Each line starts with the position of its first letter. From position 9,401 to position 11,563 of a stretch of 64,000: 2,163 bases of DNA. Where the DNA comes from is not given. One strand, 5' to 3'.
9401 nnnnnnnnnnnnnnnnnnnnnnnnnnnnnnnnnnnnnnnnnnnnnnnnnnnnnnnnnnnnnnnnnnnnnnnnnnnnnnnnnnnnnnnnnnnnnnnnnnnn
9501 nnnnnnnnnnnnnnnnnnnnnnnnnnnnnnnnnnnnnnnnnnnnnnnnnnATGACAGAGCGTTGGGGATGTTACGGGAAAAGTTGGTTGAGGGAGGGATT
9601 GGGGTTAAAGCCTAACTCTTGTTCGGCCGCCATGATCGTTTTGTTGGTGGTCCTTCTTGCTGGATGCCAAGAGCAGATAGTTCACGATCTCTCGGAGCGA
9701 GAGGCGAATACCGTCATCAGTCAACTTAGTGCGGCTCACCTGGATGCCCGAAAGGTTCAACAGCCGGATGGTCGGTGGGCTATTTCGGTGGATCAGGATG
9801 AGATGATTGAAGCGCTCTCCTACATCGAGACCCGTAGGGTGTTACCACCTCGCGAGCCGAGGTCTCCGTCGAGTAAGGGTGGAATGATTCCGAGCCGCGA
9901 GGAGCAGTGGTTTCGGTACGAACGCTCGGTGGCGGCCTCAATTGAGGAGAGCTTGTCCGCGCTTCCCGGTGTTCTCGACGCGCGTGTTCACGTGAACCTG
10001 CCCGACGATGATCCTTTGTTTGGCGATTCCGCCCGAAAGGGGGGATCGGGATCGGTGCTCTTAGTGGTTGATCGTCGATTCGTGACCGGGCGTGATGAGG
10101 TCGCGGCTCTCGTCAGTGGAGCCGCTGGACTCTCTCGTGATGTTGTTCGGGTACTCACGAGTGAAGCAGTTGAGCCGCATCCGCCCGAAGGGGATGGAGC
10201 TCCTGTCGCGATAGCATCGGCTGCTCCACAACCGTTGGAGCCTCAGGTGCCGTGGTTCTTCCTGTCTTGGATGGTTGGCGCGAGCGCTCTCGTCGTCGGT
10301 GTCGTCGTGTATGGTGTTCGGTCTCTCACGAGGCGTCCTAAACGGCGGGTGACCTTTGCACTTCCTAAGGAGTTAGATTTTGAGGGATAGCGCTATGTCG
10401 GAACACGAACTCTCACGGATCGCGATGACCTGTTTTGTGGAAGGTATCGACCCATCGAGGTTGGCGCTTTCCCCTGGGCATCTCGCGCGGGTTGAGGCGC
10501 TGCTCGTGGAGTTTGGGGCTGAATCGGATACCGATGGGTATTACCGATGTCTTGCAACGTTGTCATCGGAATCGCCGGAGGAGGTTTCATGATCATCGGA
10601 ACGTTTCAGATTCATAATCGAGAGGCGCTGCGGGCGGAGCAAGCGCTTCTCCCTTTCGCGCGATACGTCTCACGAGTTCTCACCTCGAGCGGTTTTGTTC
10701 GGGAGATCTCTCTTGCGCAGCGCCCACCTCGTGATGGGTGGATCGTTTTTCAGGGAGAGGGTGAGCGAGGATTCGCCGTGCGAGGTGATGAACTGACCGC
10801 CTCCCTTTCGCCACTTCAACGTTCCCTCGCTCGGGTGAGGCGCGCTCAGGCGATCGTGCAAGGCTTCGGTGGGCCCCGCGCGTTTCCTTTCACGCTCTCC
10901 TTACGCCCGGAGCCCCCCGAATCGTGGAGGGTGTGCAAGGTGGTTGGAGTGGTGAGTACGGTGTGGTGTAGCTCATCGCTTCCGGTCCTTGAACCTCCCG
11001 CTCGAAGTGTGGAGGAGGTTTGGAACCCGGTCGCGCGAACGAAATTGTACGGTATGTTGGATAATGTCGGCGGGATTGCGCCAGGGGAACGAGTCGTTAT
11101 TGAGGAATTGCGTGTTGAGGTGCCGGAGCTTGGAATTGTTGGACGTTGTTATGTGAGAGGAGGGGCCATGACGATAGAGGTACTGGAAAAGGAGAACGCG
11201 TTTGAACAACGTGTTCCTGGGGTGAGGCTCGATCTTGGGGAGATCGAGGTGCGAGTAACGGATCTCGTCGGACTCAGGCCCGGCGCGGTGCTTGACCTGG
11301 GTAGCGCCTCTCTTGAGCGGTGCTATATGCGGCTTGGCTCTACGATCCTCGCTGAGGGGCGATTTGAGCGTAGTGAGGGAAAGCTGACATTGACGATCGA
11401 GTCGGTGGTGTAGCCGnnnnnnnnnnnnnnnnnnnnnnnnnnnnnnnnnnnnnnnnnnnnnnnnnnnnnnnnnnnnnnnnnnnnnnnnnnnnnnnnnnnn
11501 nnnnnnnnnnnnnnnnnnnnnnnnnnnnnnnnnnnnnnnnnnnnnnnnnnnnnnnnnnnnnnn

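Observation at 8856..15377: Compact non-flagellar T3SS locus with a FliA-type sigma factor and non-canonical gene order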

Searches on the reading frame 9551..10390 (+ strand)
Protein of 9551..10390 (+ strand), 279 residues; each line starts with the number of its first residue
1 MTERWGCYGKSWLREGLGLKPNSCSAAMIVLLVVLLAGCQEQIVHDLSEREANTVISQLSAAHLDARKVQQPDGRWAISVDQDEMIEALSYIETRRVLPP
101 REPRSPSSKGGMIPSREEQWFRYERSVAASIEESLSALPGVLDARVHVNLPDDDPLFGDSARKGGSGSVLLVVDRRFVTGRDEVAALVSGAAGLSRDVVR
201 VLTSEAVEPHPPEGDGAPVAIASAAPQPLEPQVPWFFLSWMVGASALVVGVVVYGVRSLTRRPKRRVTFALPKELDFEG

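Call 3: search_protein_families(library=pfam, max_evalue=0.01, proteins=[window:9551-10390:+])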
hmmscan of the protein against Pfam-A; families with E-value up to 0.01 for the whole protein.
window:9551-10390:+ (279 aa): 1 family
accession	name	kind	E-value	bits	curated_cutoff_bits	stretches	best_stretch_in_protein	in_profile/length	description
PF01514.23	YscJ_FliF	-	2.2e-11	44.4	24.4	1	42-189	8-153/179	Secretory protein of YscJ/FliF family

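Call 4: search_protein_families(library=ncbifam, max_evalue=0.01, proteins=[window:9551-10390:+])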
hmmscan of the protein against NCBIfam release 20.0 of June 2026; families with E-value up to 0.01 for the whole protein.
window:9551-10390:+ (279 aa): 4 families
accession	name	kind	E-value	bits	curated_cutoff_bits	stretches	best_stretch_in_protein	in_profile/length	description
TIGR02544.1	III_secr_YscJ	equivalog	1.4e-26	93.4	161.95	1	27-158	5-138/193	type III secretion system inner membrane ring lipoprotein SctJ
NF011852.0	PRK15324.1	equivalog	3.1e-10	40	261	1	29-151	8-133/252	EscJ/YscJ/HrcJ family type III secretion inner membrane ring protein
NF011875.1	PRK15348.1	equivalog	1.2e-08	34.9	260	1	28-154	8-135/249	EscJ/YscJ/HrcJ family type III secretion inner membrane ring protein SsaJ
TIGR00206.1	fliF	equivalog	0.0093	15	129.75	0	118-173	127-180/555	flagellar basal-body MS-ring/collar protein FliF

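Call 34: search_solved_structures(query=window:9632-10390:+, max_evalue=1)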
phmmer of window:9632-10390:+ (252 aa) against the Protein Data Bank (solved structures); distinct sequences matched with E-value up to 1: 8.
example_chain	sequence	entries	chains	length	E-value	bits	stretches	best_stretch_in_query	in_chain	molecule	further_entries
3j6d_a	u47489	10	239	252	3.9e-10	43.2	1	3-127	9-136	Pathogenicity 1 island effector protein | Lipoprotein PrgK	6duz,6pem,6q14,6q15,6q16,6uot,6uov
6rwx_a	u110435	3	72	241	5.1e-08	36.3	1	2-124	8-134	Lipoprotein MxiJ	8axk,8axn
5tcp_0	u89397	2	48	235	8.9e-07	32.2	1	15-127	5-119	Lipoprotein PrgK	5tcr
2y9j_Y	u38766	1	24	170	1e-06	32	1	17-126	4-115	LIPOPROTEIN PRGK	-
1yj7_A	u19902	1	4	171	0.0015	21.7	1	13-127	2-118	escJ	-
4w4m_A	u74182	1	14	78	0.066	16.3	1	15-77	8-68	Lipoprotein PrgK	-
7cik_A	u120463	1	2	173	0.12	15.4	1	80-130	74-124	Flagellar M-ring protein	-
4oyc_A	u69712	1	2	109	0.76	12.8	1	94-126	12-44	Lipoprotein PrgK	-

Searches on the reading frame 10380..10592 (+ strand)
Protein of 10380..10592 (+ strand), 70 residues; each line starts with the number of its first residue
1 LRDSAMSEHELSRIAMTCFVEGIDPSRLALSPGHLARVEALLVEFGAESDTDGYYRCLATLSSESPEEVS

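Call 3: search_protein_families(library=pfam, max_evalue=0.01, proteins=[window:10380-10592:+])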
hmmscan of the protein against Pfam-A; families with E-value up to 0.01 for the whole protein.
window:10380-10592:+ (70 aa): 0 families

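Call 4: search_protein_families(library=ncbifam, max_evalue=0.01, proteins=[window:10380-10592:+])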
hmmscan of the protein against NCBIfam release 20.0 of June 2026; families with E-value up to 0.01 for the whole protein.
window:10380-10592:+ (70 aa): 0 families

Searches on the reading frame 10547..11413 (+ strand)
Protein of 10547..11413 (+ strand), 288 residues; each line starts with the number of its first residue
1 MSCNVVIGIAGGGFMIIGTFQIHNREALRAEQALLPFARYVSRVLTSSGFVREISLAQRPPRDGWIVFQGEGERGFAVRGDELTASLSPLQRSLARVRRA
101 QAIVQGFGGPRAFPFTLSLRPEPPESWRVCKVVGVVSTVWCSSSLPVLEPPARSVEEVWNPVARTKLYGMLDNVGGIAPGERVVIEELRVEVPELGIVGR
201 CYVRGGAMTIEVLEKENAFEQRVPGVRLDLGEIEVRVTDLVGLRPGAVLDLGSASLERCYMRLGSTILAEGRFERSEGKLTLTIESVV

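Call 3: search_protein_families(library=pfam, max_evalue=0.01, proteins=[window:10547-11413:+])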
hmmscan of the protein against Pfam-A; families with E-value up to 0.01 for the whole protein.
window:10547-11413:+ (288 aa): 1 family
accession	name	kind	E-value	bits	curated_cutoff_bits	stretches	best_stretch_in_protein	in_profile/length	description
PF01052.25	FliMN_C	-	3.3e-06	27.4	23.8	1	226-288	10-72/73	Type III flagellar switch regulator (C-ring) FliN C-term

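Call 4: search_protein_families(library=ncbifam, max_evalue=0.01, proteins=[window:10547-11413:+])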
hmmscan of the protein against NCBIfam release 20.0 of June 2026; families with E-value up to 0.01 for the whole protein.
window:10547-11413:+ (288 aa): 2 families
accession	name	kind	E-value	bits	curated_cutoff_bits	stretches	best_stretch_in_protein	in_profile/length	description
TIGR02551.1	SpaO_YscQ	equivalog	0.0073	16.3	100.8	0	226-280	239-293/300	type III secretion system cytoplasmic ring protein SctQ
TIGR01397.1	fliM_switch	equivalog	0.0096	15.1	219.6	0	226-287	257-318/320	flagellar motor switch protein FliM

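Call 35: search_solved_structures(query=window:10547-11413:+, max_evalue=1)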
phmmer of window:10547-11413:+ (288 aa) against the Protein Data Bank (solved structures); distinct sequences matched with E-value up to 1: 4.
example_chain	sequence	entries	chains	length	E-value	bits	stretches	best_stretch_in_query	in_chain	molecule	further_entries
1o9y_A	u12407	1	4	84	0.47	12.7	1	223-286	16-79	HRCQ2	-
218l_A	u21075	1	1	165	0.72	12.1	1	76-142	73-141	T4 LYSOZYME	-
3sb5_B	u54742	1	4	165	0.83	11.9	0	76-142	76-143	Lysozyme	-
6wsk_A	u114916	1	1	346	0.93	11.7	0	76-142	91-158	Endolysin,CB1 cannabinoid receptor-interacting protein 1 fusion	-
